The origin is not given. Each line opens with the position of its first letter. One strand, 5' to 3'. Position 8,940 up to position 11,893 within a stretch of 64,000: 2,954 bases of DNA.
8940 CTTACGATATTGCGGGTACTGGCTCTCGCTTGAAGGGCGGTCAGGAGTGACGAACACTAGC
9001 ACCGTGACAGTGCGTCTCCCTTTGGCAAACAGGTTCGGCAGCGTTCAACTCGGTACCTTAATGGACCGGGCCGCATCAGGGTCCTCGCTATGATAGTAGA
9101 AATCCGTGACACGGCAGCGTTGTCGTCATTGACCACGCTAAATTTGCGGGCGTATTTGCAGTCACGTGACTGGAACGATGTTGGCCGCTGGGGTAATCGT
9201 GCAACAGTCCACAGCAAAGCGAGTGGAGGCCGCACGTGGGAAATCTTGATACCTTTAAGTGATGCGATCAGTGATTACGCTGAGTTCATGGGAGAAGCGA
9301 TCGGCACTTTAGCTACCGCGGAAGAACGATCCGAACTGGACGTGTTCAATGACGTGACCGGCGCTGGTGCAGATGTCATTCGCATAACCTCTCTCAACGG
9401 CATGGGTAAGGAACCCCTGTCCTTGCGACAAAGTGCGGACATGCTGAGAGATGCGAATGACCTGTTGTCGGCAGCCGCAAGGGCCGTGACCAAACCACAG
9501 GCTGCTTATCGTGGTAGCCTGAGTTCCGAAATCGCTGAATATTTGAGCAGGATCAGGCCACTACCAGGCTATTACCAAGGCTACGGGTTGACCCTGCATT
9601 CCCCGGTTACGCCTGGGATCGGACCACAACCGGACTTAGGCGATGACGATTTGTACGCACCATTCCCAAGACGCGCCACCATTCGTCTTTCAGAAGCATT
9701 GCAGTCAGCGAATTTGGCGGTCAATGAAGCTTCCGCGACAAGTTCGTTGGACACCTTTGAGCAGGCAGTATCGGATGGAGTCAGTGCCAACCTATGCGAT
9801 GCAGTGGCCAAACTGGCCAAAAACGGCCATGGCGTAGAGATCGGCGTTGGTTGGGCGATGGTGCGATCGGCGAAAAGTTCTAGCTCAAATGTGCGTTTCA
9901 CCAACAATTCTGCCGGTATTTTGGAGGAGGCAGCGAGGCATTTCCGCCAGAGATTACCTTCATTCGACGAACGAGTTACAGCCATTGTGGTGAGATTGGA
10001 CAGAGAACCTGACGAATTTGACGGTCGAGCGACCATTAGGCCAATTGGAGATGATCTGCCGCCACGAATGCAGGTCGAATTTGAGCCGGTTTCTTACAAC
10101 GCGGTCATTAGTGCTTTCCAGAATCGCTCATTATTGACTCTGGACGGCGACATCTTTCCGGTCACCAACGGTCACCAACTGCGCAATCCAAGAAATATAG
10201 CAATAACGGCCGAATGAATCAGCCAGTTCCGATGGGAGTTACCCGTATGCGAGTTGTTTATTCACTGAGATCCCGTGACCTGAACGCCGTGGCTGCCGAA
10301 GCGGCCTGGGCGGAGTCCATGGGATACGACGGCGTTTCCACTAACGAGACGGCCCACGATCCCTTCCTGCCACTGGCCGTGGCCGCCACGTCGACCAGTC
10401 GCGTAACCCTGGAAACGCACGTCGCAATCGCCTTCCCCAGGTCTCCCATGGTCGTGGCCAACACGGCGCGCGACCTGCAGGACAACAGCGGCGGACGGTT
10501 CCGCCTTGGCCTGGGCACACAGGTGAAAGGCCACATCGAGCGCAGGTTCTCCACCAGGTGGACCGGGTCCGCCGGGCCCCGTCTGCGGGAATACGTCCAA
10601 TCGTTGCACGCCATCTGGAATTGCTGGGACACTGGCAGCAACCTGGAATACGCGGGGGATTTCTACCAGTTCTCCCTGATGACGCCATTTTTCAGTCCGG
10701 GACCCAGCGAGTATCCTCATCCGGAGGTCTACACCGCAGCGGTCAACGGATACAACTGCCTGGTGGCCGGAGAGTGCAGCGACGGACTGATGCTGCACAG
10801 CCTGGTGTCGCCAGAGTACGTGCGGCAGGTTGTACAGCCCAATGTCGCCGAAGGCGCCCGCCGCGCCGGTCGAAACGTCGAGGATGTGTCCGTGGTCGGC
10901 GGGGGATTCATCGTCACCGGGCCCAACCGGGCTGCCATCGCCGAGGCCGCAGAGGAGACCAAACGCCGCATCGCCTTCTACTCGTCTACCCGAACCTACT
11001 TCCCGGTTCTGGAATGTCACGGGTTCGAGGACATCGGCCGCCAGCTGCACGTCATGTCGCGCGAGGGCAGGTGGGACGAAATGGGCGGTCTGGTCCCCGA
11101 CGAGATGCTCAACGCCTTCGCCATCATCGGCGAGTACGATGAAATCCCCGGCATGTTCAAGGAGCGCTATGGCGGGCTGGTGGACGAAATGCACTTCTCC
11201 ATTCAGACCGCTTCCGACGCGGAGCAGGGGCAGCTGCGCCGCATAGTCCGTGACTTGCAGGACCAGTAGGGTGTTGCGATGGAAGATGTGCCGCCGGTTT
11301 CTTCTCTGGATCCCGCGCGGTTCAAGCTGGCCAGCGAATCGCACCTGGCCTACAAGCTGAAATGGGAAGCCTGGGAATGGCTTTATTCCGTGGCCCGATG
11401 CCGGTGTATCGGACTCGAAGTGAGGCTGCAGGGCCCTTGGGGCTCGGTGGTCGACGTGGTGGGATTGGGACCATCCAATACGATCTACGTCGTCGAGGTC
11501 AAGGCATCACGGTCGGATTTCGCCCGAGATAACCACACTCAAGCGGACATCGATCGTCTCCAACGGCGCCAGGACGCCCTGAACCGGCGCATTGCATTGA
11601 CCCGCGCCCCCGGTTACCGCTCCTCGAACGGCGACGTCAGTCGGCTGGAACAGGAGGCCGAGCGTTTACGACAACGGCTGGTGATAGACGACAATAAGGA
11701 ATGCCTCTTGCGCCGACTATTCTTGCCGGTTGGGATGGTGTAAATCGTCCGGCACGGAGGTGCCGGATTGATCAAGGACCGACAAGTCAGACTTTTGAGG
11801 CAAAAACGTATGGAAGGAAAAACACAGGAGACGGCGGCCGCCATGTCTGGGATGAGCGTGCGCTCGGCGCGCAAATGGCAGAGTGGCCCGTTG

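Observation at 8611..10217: Low-GC two-gene cassette: DUF4365-like PD-(D/E)xK nuclease plus a 375-aa protein with no recognisable domain (candidate uncharacterised defence / toxin-antitoxin module)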

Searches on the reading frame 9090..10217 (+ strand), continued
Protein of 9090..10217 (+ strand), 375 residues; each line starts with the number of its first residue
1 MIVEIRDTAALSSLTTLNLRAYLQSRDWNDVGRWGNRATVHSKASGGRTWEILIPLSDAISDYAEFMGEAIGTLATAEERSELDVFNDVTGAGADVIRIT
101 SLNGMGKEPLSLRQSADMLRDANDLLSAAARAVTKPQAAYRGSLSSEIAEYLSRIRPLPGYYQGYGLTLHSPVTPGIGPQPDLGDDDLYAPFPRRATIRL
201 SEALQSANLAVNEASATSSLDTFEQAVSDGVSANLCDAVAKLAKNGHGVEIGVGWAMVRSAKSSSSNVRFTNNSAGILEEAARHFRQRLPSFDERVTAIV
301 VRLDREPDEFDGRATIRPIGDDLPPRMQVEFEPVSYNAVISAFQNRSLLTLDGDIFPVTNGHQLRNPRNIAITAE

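Call 95: search_dna_similar(query=L180:4501-5040:+, collection=phages, mode=protein, max_evalue=1, max_rows=20)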
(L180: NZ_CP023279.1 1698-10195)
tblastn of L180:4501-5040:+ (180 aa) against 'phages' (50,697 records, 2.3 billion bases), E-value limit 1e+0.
Records with a match: 2; places in all: 2; records where one place covers at least 80% of the query: 0.
Best place of each record, by identity: <60% 2.
By first word of the organism name: Mycobacterium 2.
By host as written in the record: Mycobacterium abscessus GD102 1; Mycobacterium abscessus GD54 1.
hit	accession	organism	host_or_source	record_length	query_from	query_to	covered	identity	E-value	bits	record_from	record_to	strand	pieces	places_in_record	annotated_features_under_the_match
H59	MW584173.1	Mycobacterium phage prophi102-2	Mycobacterium abscessus GD102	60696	116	162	26%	38.3%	6e-2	39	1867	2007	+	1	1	2: hypothetical protein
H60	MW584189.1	Mycobacterium phage prophiGD54-1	Mycobacterium abscessus GD54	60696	116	162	26%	38.3%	6e-2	39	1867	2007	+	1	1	2: hypothetical protein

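Call 99: search_protein_families(library=pfam, proteins=[L090:8197-8955:+, L091:8344-9114:+, L081:398-955:+, L180:4501-5040:+, L180:4010-4501:+, L085:15039-15683:-], max_evalue=0.01)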
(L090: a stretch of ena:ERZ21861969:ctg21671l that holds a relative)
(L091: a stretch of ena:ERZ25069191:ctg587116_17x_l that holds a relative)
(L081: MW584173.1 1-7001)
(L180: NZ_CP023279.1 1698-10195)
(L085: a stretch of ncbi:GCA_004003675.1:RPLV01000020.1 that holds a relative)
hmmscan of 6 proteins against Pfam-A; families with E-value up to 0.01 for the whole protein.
L090:8197-8955:+ (253 aa): 0 families

L091:8344-9114:+ (257 aa): 0 families

L081:398-955:+ (186 aa): 1 family
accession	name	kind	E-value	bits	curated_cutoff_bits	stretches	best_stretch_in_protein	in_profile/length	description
PF14280.11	DUF4365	-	3.4e-14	53.5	24.3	1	22-173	2-138/139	Domain of unknown function (DUF4365)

L180:4501-5040:+ (180 aa): 0 families

L180:4010-4501:+ (164 aa): 1 family
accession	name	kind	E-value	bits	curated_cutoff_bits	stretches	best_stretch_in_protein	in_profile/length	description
PF14280.11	DUF4365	-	5.7e-30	104.6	24.3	1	8-157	1-138/139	Domain of unknown function (DUF4365)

L085:15039-15683:- (214 aa): 0 families

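Call 100: search_protein_families(library=padloc, proteins=[L085:9302-12127:-, L085:12145-15042:-, L085:15691-17019:-, L090:8197-8955:+, L180:4501-5040:+, L180:4010-4501:+, L081:955-2157:+, L081:398-955:+], max_evalue=0.00001)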
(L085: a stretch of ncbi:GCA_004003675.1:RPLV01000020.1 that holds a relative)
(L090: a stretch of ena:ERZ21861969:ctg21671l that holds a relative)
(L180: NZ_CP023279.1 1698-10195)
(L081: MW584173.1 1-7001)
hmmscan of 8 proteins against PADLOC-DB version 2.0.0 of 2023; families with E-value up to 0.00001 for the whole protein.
L085:9302-12127:- (942 aa): 2 families
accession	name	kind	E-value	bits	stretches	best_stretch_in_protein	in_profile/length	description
PDLC00662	HmaC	-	0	1486.9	1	1-942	3-940/941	AAA+ ATPase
PDLC02192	DUF499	-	8.3e-46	154.3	1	42-681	34-630/1022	-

L085:12145-15042:- (966 aa): 6 families
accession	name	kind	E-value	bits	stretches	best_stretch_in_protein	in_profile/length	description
PDLC00660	HmaB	-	0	1748.4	1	2-964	1-965/967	DNA-adenine methylase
PDLC00661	HmaB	-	0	1556.7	1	4-960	2-966/973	DNA-adenine methylase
PDLC03233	MTase_II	-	1.8e-32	110.8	2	414-797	355-713/731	Type II methyltransferase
PDLC03352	MTase_II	-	4.1e-30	102.4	1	418-603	413-602/1023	Type II methyltransferase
PDLC02189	DUF1156_MTase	-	8.1e-24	81.9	2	481-750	467-705/944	-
PDLC03314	MTase_II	-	4.1e-16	56.3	1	477-730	460-686/944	Type II methyltransferase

L085:15691-17019:- (443 aa): 117 families (the best 25 are shown)
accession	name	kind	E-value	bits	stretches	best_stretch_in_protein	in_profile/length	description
PDLC00310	PtuA1|PtuA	-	4.1e-183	607.5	1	4-438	1-441/443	AAA ATPase domain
PDLC00278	PtuA1|PtuA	-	2.7e-138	459.9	1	4-436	1-433/436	AAA ATPase domain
PDLC02913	ATPase_I-A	-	4.4e-91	304.5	2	246-434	323-506/508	-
PDLC00299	PtuA1|PtuA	-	2.6e-89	298.6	2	245-434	336-525/535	AAA ATPase domain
PDLC00311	PtuA1|PtuA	-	1.4e-88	295.9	1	4-432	1-451/455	AAA ATPase domain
PDLC00275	PtuA1|PtuA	-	1.3e-83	279.2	1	132-432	53-344/348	AAA ATPase domain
PDLC00298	PtuA1|PtuA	-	1.1e-79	266.5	1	5-432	2-418/423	AAA ATPase domain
PDLC00271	PtuA1|PtuA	-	8.5e-78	260.7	1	5-434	2-417/421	AAA ATPase domain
PDLC00277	PtuA1|PtuA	-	1.1e-74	250.2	1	4-382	1-373/423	AAA ATPase domain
PDLC00267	PtuA1|PtuA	-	6.8e-64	214.6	1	5-410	2-408/438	AAA ATPase domain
PDLC00284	PtuA1|PtuA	-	3.1e-61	205.8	2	249-427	354-533/545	AAA ATPase domain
PDLC00272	PtuA1|PtuA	-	7.8e-39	131.8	2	252-430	263-442/444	AAA ATPase domain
PDLC00286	PtuA1|PtuA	-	2e-37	127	1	134-434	6-285/289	AAA ATPase domain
PDLC00304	PtuA1|PtuA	-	9.2e-35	118.6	1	7-431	13-435/444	AAA ATPase domain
PDLC00269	PtuA1|PtuA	-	1.9e-32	111.1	1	6-343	3-351/446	AAA ATPase domain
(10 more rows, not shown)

L090:8197-8955:+ (253 aa): 0 families

L180:4501-5040:+ (180 aa): 26 families (the best 25 are shown)
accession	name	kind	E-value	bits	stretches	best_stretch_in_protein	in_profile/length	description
PDLC04298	PDC-M02B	-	2.2e-39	133.4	2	1-92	1-90/380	-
PDLC04303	PDC-M02B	-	7e-39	131.9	2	1-95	1-94/383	-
PDLC04304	PDC-M02B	-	6e-29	99.3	2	1-91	1-85/383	-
PDLC04330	PDC-M02B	-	1.9e-25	87.4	2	7-91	5-86/375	-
PDLC04308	PDC-M02B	-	7.4e-23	78.8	2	8-90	10-91/391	-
PDLC04335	PDC-M02B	-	1.3e-20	71.6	1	12-90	4-77/364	-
PDLC04307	PDC-M02B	-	1.8e-17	61.5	2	96-171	287-361/373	-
PDLC04311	PDC-M02B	-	7.8e-16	56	1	12-93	6-83/384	-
PDLC04318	PDC-M02B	-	2.2e-15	54.5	1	11-115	7-110/390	-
PDLC04310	PDC-M02B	-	5.2e-15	53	2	98-179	291-371/394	-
PDLC04299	PDC-M02B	-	2.5e-14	51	1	18-90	10-81/378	-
PDLC04300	PDC-M02B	-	5.6e-14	49.8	1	8-90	8-85/373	-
PDLC04317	PDC-M02B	-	3.1e-13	47.3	1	7-90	8-90/396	-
PDLC04333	PDC-M02B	-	3.7e-13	47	1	6-93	5-92/379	-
PDLC04301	PDC-M02B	-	3.8e-13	47.2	1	10-90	7-85/378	-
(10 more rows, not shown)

L180:4010-4501:+ (164 aa): 25 families
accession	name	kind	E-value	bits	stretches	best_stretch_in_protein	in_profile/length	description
PDLC04278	PDC-M02A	-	8.7e-62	206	1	2-161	4-164/167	-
PDLC04297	PDC-M02A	-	9.5e-62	205.7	1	1-160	1-161/165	-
PDLC04277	PDC-M02A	-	1.2e-44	150.3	1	1-157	1-162/169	-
PDLC04291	PDC-M02A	-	4e-43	145.4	1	2-159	11-171/176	-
PDLC04275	PDC-M02A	-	3.6e-38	129.3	1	1-159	3-162/172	-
PDLC04290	PDC-M02A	-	1.9e-36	123.3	1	4-157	5-162/170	-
PDLC04282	PDC-M02A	-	6.2e-35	118.5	1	1-159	16-176/182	-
PDLC04292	PDC-M02A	-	1.1e-34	117.8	1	1-158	1-163/169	-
PDLC04276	PDC-M02A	-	3.1e-34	116.3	1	4-162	22-182/184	-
PDLC04284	PDC-M02A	-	3.4e-33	112.8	1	4-155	22-177/188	-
PDLC04295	PDC-M02A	-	1.5e-32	110.9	1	2-158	46-197/203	-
PDLC04280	PDC-M02A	-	5.3e-31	105.7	1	3-159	17-176/182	-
PDLC04287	PDC-M02A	-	6.6e-31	105.5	1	8-159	11-170/182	-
PDLC04273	PDC-M02A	-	1e-29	101.9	1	2-156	5-161/172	-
PDLC04274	PDC-M02A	-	1.2e-29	101.2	1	2-164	24-186/186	-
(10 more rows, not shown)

L081:955-2157:+ (401 aa): 33 families (the best 25 are shown)
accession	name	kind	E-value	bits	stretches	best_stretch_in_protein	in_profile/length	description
PDLC04308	PDC-M02B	-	2.9e-133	442.3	1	2-371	16-386/391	-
PDLC04298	PDC-M02B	-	3e-62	208.7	1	2-366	14-374/380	-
PDLC04334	PDC-M02B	-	2e-53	179.6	1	72-386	3-336/345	-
PDLC04335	PDC-M02B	-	6.7e-52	174.5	1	2-353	6-347/364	-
PDLC04311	PDC-M02B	-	1.4e-50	170.3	1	4-354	10-360/384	-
PDLC04304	PDC-M02B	-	3e-41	139.7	1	3-352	15-365/383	-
PDLC04303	PDC-M02B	-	5.7e-39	132.2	1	2-352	14-368/383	-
PDLC04310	PDC-M02B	-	1e-37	127.8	1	4-371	8-370/394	-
PDLC04301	PDC-M02B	-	4e-37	126.1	1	2-363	11-374/378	-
PDLC04330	PDC-M02B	-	5.1e-36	122.3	1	2-357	12-360/375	-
PDLC04329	PDC-M02B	-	8.6e-36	121.4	1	2-354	7-361/377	-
PDLC04323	PDC-M02B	-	3.4e-34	116.1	1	2-355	13-361/374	-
PDLC04307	PDC-M02B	-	5.2e-34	115.9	1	6-351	15-353/373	-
PDLC04317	PDC-M02B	-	3.1e-32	109.8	1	4-357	17-359/396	-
PDLC04333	PDC-M02B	-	1.8e-31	107.3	1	5-365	16-376/379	-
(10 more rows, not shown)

L081:398-955:+ (186 aa): 25 families
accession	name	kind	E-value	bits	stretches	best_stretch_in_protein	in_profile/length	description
PDLC04291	PDC-M02A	-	2.4e-63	211.2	1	10-177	6-173/176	-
PDLC04282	PDC-M02A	-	3.7e-49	164.8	1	5-177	7-178/182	-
PDLC04280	PDC-M02A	-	9.6e-48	160.2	1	11-178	12-179/182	-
PDLC04297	PDC-M02A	-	5.3e-38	128.4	1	18-177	5-162/165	-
PDLC04278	PDC-M02A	-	1.4e-36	124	1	17-177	6-164/167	-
PDLC04276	PDC-M02A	-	3.9e-27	93.1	1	13-177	18-181/184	-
PDLC04277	PDC-M02A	-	3.9e-25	86.8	1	23-172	11-161/169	-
PDLC04290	PDC-M02A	-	1.1e-24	85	1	18-174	6-163/170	-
PDLC04274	PDC-M02A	-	2.4e-24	84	1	8-178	17-184/186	-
PDLC04292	PDC-M02A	-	7.3e-22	76.1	1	24-174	11-163/169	-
PDLC04286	PDC-M02A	-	1.2e-20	72.2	1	18-169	8-150/167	-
PDLC04287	PDC-M02A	-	1.4e-18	65.3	1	14-174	4-169/182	-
PDLC04284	PDC-M02A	-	6.9e-18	62.9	1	26-170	31-176/188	-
PDLC04293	PDC-M02A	-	9.5e-17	59.4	1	62-174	14-120/127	-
PDLC04289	PDC-M02A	-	1.1e-16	58.9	1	19-162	8-145/171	-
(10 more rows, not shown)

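Call 112: search_dna_similar(query=L180:4010-4501:+, collection=phages, mode=protein, max_evalue=0.01, max_rows=30)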
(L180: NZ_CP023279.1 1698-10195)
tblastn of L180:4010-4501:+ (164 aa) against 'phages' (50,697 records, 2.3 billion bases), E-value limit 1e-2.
Records with a match: 4; places in all: 4; records where one place covers at least 80% of the query: 4.
Best place of each record, by identity: <60% 4.
By first word of the organism name: Mycobacterium 2; Leptospira 2.
By host as written in the record: - 2; Mycobacterium abscessus GD102 1; Mycobacterium abscessus GD54 1.
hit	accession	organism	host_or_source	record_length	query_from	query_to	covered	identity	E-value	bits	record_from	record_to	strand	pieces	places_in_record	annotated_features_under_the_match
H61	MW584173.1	Mycobacterium phage prophi102-2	Mycobacterium abscessus GD102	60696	1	161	98%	26.8%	8e-11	65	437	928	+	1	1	1: hypothetical protein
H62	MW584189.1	Mycobacterium phage prophiGD54-1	Mycobacterium abscessus GD54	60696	1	161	98%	26.8%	8e-11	65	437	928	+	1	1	1: hypothetical protein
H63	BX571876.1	Leptospira phage LE1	-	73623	4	161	96%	26.0%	2e-8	58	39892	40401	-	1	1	unnamed protein product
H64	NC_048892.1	Leptospira phage LE1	-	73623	4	161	96%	26.0%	2e-8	58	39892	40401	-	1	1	hypothetical protein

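Call 113: get_annotated_region(hit=H64, flank=4000)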
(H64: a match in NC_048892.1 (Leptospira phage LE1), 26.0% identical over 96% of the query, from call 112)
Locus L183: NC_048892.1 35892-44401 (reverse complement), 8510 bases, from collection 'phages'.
description: Leptospira biflexa temperate bacteriophage LE1.
organism: Leptospira phage LE1 (NCBI taxid 137511)
taxonomy: Viruses; Duplodnaviria; Heunggongvirae; Uroviricota; Caudoviricetes; Saintgironsvirus; Saintgironsvirus LE1
host: -; source: -; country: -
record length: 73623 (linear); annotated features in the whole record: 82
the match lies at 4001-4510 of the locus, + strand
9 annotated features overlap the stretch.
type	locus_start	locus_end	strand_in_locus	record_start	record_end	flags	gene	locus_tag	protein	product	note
CDS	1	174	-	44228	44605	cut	-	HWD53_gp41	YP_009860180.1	hypothetical protein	Unknown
CDS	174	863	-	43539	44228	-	-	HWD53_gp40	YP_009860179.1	hypothetical protein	bZIP transcription factor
CDS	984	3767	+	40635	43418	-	-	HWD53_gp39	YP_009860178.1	hypothetical protein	-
CDS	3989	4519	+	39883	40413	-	-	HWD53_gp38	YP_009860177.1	hypothetical protein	-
CDS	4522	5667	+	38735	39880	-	-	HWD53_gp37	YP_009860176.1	hypothetical protein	-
CDS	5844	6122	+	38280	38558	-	-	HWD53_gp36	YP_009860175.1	hypothetical protein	Unknown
CDS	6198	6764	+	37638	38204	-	-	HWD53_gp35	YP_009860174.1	hypothetical protein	Unknown. Leucine rich repeat N-terminal domain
CDS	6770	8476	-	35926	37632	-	-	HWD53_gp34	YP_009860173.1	glycine-rich protein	-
CDS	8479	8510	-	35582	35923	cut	-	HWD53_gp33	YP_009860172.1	hypothetical protein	-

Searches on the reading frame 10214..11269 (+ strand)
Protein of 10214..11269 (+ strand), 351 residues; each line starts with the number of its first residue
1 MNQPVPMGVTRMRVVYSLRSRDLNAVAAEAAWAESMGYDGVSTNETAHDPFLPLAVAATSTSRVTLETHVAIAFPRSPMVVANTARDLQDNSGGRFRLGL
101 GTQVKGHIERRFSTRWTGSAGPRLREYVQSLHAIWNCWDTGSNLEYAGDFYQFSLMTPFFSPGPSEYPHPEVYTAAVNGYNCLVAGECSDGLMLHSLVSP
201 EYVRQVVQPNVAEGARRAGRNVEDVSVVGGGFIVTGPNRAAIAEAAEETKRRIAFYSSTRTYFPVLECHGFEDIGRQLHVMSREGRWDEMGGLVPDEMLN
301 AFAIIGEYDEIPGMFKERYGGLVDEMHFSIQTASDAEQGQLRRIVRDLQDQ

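Call 3: search_protein_families(library=pfam, proteins=[window:10214-11269:+], max_evalue=0.1)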
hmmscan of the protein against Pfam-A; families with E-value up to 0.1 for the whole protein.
window:10214-11269:+ (351 aa): 1 family
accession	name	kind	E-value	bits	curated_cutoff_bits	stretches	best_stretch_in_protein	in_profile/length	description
PF00296.26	Bac_luciferase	-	3e-54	184.9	27.9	1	21-319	20-308/314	Luciferase-like monooxygenase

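Call 77: find_related_loci(query=window:10247-11266:+, collection=metagenome_contigs, flank=5000)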
Query window:10247-11266:+ (340 aa) in metagenome_contigs; peptide patterns used: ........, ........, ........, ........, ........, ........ (x = any residue, [..] = any of these).
544 stretches matched a pattern; 502 encode a relative of the query (tblastn E <= 1e-3); the best 80 are kept; 80 distinct loci.
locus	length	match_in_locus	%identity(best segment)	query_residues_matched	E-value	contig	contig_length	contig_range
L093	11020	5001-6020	97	1-340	0e+0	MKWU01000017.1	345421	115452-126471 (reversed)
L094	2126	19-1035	86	1-339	0e+0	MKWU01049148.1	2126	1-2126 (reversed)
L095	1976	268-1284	68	1-340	7e-177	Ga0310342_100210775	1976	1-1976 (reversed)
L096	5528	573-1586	71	1-339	3e-165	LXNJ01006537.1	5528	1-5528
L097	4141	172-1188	69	1-340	4e-167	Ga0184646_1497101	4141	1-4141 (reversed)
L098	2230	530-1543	71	1-339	2e-172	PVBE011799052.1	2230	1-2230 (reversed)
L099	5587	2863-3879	71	1-340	4e-160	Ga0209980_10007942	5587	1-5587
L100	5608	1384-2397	67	1-339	3e-159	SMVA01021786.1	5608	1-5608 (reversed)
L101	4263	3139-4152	68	1-339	2e-161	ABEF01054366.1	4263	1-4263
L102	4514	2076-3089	68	1-339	9e-161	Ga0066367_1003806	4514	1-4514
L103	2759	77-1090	68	1-339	2e-165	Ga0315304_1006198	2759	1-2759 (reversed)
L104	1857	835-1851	67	1-340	4e-169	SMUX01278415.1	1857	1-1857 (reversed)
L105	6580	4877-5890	67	1-339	1e-156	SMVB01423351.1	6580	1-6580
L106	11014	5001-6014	68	1-339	4e-156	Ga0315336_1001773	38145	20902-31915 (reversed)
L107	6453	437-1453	70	1-340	3e-156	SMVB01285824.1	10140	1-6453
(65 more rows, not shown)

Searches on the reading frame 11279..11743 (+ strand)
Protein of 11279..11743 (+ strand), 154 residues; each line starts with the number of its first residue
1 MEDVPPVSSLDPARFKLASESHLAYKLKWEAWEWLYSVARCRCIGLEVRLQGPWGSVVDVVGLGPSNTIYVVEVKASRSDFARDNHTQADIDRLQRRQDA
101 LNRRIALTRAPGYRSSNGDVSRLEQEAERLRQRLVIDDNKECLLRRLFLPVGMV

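Call 3: search_protein_families(library=pfam, proteins=[window:11279-11743:+], max_evalue=0.1)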
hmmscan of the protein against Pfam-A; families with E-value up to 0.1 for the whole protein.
window:11279-11743:+ (154 aa): 1 family
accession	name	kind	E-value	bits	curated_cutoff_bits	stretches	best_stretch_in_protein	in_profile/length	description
PF06319.18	MmcB-like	-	0.078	13.1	22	1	53-86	39-72/148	DNA repair protein MmcB-like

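Call 4: search_protein_families(library=padloc, proteins=[window:11279-11743:+], max_evalue=1)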
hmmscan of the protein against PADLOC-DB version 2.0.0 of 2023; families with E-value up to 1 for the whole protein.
window:11279-11743:+ (154 aa): 0 families

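Call 5: search_protein_families(library=ncbifam, proteins=[window:11279-11743:+], max_evalue=1)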
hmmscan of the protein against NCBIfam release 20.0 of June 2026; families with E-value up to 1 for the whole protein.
window:11279-11743:+ (154 aa): 0 families
